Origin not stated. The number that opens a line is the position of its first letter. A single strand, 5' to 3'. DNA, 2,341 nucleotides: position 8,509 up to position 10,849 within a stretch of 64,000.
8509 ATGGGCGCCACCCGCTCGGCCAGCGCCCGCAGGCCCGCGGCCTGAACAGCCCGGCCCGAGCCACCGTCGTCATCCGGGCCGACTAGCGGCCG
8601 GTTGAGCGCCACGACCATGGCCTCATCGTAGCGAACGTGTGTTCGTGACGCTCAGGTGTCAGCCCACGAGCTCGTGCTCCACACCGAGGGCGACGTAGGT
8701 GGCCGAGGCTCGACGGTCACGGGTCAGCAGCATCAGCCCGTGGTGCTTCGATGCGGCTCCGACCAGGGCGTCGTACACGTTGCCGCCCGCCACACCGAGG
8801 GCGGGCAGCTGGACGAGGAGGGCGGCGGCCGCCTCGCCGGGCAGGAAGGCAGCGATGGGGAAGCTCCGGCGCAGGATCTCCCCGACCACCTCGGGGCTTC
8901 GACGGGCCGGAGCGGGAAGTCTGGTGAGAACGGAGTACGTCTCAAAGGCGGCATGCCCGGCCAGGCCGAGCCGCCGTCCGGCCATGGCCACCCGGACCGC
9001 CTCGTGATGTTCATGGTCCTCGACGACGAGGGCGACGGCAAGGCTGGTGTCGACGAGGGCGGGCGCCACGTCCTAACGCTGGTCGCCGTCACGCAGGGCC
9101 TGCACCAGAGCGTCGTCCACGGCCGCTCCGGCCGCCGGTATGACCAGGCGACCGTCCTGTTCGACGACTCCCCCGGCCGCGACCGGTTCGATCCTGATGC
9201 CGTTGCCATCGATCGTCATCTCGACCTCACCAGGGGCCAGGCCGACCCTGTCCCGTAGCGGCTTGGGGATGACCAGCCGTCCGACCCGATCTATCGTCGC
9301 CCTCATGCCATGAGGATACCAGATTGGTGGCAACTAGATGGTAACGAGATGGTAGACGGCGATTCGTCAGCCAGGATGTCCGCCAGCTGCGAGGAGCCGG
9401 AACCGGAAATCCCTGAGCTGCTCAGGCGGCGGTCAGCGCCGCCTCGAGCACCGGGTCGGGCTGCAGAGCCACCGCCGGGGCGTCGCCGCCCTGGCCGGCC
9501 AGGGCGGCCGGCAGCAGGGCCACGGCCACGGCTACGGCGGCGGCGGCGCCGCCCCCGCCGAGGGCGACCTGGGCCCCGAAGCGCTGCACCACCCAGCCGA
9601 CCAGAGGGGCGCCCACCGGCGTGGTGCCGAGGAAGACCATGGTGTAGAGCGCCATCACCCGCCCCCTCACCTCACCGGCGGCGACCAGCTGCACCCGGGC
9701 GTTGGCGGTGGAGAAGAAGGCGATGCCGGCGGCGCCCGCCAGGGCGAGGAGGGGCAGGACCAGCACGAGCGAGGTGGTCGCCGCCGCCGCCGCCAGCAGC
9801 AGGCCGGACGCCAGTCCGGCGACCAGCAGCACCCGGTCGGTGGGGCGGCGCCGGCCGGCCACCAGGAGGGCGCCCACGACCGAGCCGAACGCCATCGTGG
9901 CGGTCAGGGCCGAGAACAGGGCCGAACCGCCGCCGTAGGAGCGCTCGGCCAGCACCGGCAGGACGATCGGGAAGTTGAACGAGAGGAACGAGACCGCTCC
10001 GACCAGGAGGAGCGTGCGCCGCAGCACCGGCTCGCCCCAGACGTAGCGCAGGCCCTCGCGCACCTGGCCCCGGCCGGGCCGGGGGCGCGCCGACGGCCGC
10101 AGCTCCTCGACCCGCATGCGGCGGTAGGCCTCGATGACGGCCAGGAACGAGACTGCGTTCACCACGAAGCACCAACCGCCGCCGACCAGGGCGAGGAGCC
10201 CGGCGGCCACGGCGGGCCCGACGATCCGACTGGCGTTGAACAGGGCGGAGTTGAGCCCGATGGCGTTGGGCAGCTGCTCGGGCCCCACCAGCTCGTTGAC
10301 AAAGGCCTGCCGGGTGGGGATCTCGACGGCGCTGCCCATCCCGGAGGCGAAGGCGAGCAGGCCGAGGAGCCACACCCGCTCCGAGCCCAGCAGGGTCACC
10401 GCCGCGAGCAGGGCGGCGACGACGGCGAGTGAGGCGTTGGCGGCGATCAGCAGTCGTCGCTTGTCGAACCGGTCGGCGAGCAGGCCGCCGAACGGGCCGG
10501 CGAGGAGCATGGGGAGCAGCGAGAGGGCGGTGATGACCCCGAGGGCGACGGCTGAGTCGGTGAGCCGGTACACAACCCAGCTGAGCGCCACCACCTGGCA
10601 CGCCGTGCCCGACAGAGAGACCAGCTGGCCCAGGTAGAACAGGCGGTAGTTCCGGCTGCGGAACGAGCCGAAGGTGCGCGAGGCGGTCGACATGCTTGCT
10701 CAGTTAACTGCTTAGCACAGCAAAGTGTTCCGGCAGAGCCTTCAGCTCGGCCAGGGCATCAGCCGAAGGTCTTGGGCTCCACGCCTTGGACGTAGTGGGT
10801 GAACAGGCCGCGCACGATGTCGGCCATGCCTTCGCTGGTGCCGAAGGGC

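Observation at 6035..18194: A 33-bp DNA unit embedded in tandem inside three ORFs and translated in all three reading phases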

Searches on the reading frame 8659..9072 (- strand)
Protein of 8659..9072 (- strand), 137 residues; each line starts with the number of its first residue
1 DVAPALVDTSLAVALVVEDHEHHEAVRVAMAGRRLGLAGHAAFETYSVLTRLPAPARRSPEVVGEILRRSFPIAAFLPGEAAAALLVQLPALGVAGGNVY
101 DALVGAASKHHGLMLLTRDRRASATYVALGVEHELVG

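Call 77: search_protein_families(library=pfam, proteins=[window:8659-9072:-], max_evalue=0.00001)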
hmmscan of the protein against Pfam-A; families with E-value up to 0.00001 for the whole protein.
window:8659-9072:- (137 aa): 1 family
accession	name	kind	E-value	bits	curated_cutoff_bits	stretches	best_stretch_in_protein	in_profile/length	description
PF01850.27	PIN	-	2.8e-14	54.2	23.6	1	6-125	2-117/120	PIN domain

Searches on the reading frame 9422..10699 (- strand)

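Call 77: search_protein_families(library=pfam, proteins=[window:9422-10699:-], max_evalue=0.00001)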
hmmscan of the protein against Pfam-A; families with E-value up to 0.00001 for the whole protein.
window:9422-10699:- (425 aa): 3 families
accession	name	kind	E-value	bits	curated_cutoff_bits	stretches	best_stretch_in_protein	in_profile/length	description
PF05977.19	MFS_3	-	4.9e-59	200.6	27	1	9-419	3-415/524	Transmembrane secretion effector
PF07690.21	MFS_1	-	1.1e-38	133.5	33.4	2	22-356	2-339/347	Major Facilitator Superfamily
PF12832.13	MFS_1_like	-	5.5e-06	26.1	25.2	0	52-125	35-108/373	MFS_1 like family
